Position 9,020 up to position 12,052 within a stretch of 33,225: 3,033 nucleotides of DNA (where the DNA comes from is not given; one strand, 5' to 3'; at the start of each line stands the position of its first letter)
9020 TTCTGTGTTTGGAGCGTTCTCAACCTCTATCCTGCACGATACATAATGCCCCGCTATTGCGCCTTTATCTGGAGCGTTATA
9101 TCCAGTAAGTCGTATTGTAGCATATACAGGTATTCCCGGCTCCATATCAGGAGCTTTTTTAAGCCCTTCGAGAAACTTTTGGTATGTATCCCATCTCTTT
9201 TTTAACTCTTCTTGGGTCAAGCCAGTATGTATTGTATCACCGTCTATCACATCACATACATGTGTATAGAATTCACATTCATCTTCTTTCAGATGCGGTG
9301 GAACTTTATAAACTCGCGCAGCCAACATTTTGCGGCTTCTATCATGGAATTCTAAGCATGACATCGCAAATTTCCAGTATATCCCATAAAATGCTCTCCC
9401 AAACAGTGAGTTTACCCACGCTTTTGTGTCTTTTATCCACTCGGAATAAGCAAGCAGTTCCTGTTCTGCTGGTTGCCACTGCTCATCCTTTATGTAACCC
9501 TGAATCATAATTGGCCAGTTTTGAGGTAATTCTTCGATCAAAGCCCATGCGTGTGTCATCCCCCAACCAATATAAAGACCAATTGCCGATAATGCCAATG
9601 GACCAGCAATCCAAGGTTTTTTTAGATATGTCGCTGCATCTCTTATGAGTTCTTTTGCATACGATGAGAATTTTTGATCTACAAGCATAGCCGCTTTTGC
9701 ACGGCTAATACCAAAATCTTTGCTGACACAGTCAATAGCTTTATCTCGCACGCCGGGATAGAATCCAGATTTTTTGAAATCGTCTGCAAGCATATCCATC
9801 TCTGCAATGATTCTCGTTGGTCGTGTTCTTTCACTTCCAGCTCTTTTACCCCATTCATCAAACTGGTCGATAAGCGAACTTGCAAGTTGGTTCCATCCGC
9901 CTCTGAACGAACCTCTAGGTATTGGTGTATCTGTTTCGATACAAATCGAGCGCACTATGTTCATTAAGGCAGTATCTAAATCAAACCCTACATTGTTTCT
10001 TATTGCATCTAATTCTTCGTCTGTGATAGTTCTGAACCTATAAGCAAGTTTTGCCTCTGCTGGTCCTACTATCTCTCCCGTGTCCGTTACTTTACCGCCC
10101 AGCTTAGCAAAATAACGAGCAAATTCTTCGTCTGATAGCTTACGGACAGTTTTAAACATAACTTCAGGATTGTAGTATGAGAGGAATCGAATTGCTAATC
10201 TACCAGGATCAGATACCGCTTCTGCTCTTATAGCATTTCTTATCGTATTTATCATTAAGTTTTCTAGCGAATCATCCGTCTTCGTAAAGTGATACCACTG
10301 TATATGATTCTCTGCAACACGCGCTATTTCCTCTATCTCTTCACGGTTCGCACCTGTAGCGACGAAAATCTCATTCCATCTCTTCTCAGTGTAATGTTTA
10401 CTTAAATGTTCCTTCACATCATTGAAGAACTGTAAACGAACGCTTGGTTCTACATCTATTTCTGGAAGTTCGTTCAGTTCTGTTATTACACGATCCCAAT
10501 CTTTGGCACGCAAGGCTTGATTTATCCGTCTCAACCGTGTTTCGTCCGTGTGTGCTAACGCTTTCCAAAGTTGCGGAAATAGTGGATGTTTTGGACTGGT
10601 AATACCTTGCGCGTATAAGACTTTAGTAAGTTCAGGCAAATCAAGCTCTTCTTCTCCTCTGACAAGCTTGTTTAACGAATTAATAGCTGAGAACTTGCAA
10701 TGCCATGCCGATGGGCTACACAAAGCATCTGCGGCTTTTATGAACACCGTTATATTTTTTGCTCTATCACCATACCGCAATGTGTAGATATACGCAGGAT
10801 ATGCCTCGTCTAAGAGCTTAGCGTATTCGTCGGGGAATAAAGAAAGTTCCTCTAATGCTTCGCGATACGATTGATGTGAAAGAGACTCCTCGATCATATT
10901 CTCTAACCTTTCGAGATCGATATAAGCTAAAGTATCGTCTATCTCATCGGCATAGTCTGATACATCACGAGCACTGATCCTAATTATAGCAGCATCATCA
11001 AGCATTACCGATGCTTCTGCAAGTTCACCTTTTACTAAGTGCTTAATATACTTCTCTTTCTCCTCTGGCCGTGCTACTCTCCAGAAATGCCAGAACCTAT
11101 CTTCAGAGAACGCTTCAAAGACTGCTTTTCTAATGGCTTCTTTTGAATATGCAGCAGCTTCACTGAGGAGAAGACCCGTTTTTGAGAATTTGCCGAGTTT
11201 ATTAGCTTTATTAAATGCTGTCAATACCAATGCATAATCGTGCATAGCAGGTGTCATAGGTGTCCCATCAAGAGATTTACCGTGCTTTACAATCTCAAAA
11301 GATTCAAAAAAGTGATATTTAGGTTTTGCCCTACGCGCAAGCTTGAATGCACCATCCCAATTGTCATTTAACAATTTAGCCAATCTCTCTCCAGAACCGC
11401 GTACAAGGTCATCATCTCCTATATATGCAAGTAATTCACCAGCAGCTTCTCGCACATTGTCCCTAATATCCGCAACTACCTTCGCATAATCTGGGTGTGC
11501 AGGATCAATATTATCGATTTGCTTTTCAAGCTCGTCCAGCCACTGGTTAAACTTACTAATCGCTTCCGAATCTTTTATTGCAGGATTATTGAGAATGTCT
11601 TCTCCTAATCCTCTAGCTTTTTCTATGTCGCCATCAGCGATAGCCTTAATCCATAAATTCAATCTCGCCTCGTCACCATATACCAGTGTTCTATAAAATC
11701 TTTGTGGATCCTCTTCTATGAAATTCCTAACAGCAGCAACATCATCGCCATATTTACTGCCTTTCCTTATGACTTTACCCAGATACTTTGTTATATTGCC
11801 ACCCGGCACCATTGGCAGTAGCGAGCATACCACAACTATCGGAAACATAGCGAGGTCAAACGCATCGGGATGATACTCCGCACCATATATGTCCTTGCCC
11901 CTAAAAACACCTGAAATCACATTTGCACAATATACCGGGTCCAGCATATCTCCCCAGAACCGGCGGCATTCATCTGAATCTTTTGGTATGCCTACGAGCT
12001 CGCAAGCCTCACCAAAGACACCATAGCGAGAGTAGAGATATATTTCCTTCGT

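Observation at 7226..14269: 2347-aa chimeric protein: adhesin-type beta domains flanking a helical core of about 800 aa with two hydrophobic helices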

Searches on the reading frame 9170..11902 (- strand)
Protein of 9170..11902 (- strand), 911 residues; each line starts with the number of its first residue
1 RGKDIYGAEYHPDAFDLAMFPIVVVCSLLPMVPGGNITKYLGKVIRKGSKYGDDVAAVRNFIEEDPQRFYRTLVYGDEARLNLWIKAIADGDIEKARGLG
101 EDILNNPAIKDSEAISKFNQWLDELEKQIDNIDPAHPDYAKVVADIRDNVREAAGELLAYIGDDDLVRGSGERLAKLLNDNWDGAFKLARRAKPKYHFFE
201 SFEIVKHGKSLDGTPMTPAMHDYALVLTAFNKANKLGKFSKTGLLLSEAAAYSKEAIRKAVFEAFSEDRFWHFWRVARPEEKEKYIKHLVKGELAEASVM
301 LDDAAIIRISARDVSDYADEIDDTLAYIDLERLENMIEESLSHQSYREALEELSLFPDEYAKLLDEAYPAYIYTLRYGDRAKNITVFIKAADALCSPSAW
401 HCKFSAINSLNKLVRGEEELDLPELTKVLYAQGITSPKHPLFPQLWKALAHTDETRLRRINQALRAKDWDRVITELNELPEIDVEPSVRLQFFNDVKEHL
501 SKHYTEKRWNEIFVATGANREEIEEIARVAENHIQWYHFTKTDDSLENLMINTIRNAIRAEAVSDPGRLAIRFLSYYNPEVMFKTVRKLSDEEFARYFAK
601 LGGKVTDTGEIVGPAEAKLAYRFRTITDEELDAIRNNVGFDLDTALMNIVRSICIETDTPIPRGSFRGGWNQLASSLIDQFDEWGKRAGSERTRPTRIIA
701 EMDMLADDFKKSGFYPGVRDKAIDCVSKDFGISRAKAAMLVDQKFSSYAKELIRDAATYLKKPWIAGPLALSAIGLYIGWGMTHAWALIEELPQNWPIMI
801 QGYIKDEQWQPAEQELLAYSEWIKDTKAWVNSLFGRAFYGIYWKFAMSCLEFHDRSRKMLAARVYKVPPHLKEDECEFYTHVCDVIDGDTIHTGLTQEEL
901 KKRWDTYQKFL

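Call 13: find_homologous_proteins(query=window:9170-11902:-, max_evalue=0.001)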
Query window:9170-11902:- (911 aa): 1 proteins with E <= 0.001 among 8000 candidates.
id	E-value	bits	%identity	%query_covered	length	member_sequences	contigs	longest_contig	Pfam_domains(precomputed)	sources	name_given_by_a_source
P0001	0.0e+0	1464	100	71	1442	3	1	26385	PF17802.8,PF13620.13,PF24107.2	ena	-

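Call 14: find_encoding_contigs(protein=P0001, flank=10000, max_places=6)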
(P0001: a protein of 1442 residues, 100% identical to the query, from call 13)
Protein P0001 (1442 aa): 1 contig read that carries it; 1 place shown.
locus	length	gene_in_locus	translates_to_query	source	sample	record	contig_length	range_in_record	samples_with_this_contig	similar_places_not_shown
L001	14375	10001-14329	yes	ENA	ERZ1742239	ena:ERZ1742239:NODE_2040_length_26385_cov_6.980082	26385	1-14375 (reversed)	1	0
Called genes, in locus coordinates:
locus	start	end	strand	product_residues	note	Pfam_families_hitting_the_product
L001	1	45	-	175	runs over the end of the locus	-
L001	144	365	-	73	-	-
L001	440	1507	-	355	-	-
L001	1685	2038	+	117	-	-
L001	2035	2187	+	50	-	PF04014:MazE_antitoxin (weak)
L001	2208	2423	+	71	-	-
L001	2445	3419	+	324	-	-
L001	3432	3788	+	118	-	-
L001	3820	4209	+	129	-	-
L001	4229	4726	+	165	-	PF08753:NikR_C (weak)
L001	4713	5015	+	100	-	-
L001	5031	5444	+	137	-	-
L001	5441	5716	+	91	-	-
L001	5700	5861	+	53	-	-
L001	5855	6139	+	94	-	-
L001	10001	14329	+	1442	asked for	PF13620:CarboxypepD_reg (faint), PF17802:SpaA (weak), PF24107:DUF7382 (faint)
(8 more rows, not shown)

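Call 20: find_related_loci(query=window:9170-11902:-, collection=viral_contigs, flank=10000)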
Query window:9170-11902:- (911 aa) in viral_contigs; peptide patterns used: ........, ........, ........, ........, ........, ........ (x = any residue, [..] = any of these).
3 stretches matched a pattern, but none encodes a relative of the query by tblastn (E <= 1e-3).

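Call 21: search_dna_similar(query=window:9170-11902:-, collection=phages, mode=protein, max_evalue=0.01)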
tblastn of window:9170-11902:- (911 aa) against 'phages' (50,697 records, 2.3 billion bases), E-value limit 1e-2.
No match.

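Call 32: search_protein_representatives(protein=window:9170-11902:-)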
Query: 911 residues. Proteins with E-value up to 0.001 (for the whole library): 17; up to 1e-10: 12; up to 1e-30: 8. The best 17 are listed.
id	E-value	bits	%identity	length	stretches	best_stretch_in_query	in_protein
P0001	0.0e+00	1464.1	100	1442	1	1-648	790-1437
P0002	1.7e-179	615.3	100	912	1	647-911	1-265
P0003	1.8e-99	350.5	36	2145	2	359-909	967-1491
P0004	2.2e-96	340.3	36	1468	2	294-904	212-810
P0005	1.8e-47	178.5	38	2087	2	2-158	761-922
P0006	1.4e-41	159.0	34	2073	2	2-163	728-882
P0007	4.8e-40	153.9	38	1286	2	1-130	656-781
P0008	1.6e-34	135.6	34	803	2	454-597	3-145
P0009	4.0e-24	101.2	33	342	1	424-726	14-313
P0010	5.0e-18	81.0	27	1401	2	532-902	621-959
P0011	4.4e-14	68.0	28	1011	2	536-902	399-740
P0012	2.8e-12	62.0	27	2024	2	526-900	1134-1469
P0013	7.7e-07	44.0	26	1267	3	696-896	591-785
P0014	8.0e-05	37.3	36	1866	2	3-132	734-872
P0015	1.1e-04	36.9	34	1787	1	3-123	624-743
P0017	3.3e-04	35.3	31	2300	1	3-137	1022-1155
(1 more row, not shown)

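Call 34: find_encoding_contigs(protein=P0003, flank=10000, max_places=4)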
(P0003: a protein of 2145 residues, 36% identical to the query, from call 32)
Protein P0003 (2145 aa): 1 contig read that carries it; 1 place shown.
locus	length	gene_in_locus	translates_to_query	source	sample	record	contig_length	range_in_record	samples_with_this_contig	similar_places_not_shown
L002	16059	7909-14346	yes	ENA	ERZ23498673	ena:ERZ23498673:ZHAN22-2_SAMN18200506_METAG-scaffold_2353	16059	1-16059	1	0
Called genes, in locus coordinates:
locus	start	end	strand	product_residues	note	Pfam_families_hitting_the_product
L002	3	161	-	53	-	?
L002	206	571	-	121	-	-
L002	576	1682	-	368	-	-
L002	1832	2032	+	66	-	-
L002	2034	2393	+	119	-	-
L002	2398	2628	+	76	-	-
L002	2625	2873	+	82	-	-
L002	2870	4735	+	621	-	PF04434:SWIM (faint), PF18897:Gp3-like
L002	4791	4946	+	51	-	-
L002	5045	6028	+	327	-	-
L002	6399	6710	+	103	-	-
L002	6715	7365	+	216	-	-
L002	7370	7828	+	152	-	PF04430:DUF498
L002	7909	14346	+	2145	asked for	PF13620:CarboxypepD_reg (faint), PF13004:BACON (weak), PF19190:BACON_2 (weak), PF18911:PKD_4 (faint), PF00565:SNase (weak)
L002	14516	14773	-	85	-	-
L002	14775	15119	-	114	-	-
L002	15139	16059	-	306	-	?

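Call 35: find_encoding_contigs(protein=P0005, flank=10000, max_places=4)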
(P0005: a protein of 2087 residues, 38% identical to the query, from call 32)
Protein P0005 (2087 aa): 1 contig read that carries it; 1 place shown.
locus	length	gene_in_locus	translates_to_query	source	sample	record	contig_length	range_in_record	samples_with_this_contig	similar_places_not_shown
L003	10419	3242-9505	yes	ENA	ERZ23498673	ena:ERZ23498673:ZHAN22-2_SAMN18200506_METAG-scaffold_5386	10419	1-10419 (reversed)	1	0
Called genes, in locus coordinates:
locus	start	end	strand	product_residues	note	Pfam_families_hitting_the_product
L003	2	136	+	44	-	?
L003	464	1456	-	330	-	PF21959:DUF6923 (weak)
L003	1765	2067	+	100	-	-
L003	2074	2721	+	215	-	-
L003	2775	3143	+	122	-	-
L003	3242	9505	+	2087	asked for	PF00565:SNase (weak), PF00801:PKD (weak), PF18911:PKD_4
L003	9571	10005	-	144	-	PF01797:Y1_Tnp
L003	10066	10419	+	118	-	?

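Call 37: find_encoding_contigs(protein=P0006, flank=10000, max_places=3)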
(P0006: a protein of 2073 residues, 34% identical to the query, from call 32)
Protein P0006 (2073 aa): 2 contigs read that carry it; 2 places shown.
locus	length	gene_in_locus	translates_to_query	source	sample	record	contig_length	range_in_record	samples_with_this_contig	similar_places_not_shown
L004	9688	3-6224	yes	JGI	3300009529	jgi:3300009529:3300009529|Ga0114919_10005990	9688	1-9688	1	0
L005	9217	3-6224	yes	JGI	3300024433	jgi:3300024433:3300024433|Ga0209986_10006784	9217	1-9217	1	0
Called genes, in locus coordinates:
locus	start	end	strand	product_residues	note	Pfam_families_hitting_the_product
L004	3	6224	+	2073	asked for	PF13620:CarboxypepD_reg (faint), PF00801:PKD, PF18911:PKD_4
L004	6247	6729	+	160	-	-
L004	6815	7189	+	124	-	-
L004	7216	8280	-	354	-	PF07282:Cas12f1-like_TNB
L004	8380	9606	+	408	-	-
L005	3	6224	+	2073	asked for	PF13620:CarboxypepD_reg (faint), PF00801:PKD, PF18911:PKD_4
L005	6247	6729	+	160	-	-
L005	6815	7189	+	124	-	-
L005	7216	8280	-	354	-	PF07282:Cas12f1-like_TNB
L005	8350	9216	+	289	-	?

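Call 38: find_encoding_contigs(protein=P0012, flank=10000, max_places=3)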
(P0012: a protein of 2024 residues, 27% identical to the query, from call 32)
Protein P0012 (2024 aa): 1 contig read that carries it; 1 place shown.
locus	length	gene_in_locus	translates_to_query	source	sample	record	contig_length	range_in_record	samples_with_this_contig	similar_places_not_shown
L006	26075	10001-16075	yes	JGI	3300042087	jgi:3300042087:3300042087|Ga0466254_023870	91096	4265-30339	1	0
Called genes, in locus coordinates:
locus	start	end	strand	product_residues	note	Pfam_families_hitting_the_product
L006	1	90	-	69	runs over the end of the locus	-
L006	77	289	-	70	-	-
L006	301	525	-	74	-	-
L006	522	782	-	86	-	-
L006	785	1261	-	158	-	-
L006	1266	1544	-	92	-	-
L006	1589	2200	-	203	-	-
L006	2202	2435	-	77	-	-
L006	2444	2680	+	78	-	-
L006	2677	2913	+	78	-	-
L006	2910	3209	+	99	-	-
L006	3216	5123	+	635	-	PF04434:SWIM (faint), PF18897:Gp3-like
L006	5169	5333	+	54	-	-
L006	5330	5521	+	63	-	-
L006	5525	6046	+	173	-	-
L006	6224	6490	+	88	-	-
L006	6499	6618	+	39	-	-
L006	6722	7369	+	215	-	-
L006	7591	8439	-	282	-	PF06467:zf-FCS (faint), PF08394:Arc_trans_TRASH (faint), PF13248:Zn_ribbon_3 (faint)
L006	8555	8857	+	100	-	-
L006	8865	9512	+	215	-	-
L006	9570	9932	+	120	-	-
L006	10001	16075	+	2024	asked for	PF13620:CarboxypepD_reg (faint), PF19190:BACON_2, PF13004:BACON (weak), PF19190:BACON_2 (weak), PF00801:PKD (weak), PF18911:PKD_4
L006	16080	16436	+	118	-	-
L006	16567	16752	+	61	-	-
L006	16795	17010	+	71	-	-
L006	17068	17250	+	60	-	-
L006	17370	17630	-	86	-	-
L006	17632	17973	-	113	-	-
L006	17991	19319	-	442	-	PF08308:PEGA (weak), PF13620:CarboxypepD_reg (faint)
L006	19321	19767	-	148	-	-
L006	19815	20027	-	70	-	-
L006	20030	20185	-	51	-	-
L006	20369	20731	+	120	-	-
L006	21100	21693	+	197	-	-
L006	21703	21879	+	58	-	-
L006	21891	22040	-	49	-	-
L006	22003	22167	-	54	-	PF01402:RHH_1 (weak)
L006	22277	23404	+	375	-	-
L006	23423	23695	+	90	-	-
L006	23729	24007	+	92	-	-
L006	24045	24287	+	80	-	-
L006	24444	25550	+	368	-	PF01041:DegT_DnrJ_EryC1, PF01212:Beta_elim_lyase (weak)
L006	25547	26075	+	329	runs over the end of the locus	PF01408:GFO_IDH_MocA, PF02894:GFO_IDH_MocA_C, PF22725:GFO_IDH_MocA_C3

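Call 39: find_encoding_contigs(protein=P0017, flank=10000, max_places=3)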
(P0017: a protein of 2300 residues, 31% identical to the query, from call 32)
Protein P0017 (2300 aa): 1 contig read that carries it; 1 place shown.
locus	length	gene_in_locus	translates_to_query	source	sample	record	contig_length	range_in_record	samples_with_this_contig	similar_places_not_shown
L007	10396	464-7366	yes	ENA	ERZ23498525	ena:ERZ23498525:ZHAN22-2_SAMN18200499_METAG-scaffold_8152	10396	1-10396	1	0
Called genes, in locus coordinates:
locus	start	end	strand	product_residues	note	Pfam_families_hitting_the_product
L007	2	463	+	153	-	?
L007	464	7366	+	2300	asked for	PF13620:CarboxypepD_reg (faint), PF17802:SpaA (faint), PF00801:PKD, PF18911:PKD_4, PF00801:PKD, PF18911:PKD_4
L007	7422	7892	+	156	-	-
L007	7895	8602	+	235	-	PF03161:LAGLIDADG_2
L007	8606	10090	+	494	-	PF08308:PEGA, PF13620:CarboxypepD_reg (faint)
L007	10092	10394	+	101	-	?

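Call 104: search_protein_families(library=pfam, proteins=[L006:3216-5123:+, L006:1589-2200:-, L006:785-1261:-, L006:5525-6046:+, L006:7591-8439:-, L006:21100-21693:+, L006:22277-23404:+, L002:5045-6028:+], max_evalue=0.01)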
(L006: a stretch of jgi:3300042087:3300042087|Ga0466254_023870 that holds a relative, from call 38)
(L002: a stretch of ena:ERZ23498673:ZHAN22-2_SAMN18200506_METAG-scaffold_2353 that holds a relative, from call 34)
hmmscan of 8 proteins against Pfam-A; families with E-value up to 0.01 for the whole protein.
L006:3216-5123:+ (635 aa): 2 families
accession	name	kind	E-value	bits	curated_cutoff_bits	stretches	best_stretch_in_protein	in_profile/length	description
PF18897.5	Gp3-like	-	7.6e-35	121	23.6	1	379-575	1-189/191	Recombination directionality factor-like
PF04434.22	SWIM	-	1.2e-05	25.1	19.6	0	303-328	14-36/38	SWIM zinc finger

L006:1589-2200:- (203 aa): 1 family
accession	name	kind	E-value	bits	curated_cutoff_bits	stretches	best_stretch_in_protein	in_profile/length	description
PF04233.19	Phage_Mu_F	-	0.0018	19.5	29.6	1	41-126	16-100/112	Phage Mu protein F like protein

L006:785-1261:- (158 aa): 0 families

L006:5525-6046:+ (173 aa): 0 families

L006:7591-8439:- (282 aa): 9 families
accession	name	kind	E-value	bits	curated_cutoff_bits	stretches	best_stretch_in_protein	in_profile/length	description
PF08394.17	Arc_trans_TRASH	-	8.7e-07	29.4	27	1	3-42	1-42/43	Archaeal TRASH domain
PF06467.20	zf-FCS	-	1.8e-06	28.1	22.4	1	46-73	6-35/39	MYM-type Zinc finger with FCS sequence motif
PF13248.11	Zn_ribbon_3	-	5.6e-05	22.9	27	0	2-13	2-13/26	zinc-ribbon domain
PF25206.1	DUF7836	-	8.2e-05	22.8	26.7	0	130-161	6-37/59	Domain of unknown function (DUF7836)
PF24461.1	DUF7576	-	0.00038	20.7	27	0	4-36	19-59/60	Family of unknown function (DUF7576)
PF04945.19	YHS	-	0.0015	18.9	30.3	0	57-75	16-34/47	YHS domain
PF24460.1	DUF7575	-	0.0034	17.1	28.5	0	132-142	4-14/28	Domain of unknown function (DUF7575)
PF23477.1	zf_Tbcl_2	-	0.0068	16.5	27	1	130-157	4-30/37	Probable treble clef zinc finger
PF05191.20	ADK_lid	-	0.0087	16.4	26.6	0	39-52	16-29/36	Adenylate kinase, active site lid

L006:21100-21693:+ (197 aa): 1 family
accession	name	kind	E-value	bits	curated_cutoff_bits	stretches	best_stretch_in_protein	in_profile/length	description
PF22807.2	TrAA12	-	0.00016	20.5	30.9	1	25-57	379-411/463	TrAA12-like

L006:22277-23404:+ (375 aa): 0 families

L002:5045-6028:+ (327 aa): 0 families

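Call 121: find_encoding_contigs(protein=P0009, flank=6000, max_places=2)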
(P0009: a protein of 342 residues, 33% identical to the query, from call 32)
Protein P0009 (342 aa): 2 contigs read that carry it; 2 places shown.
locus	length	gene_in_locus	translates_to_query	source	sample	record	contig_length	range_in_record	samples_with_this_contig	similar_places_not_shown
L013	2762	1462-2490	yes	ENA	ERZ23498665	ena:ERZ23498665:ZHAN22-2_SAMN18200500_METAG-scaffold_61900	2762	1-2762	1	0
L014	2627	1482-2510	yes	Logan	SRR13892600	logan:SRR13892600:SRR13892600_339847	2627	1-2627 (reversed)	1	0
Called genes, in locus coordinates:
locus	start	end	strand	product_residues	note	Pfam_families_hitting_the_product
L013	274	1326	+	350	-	-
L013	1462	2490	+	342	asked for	-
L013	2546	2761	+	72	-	?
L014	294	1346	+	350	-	-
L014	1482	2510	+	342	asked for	-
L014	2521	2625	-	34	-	?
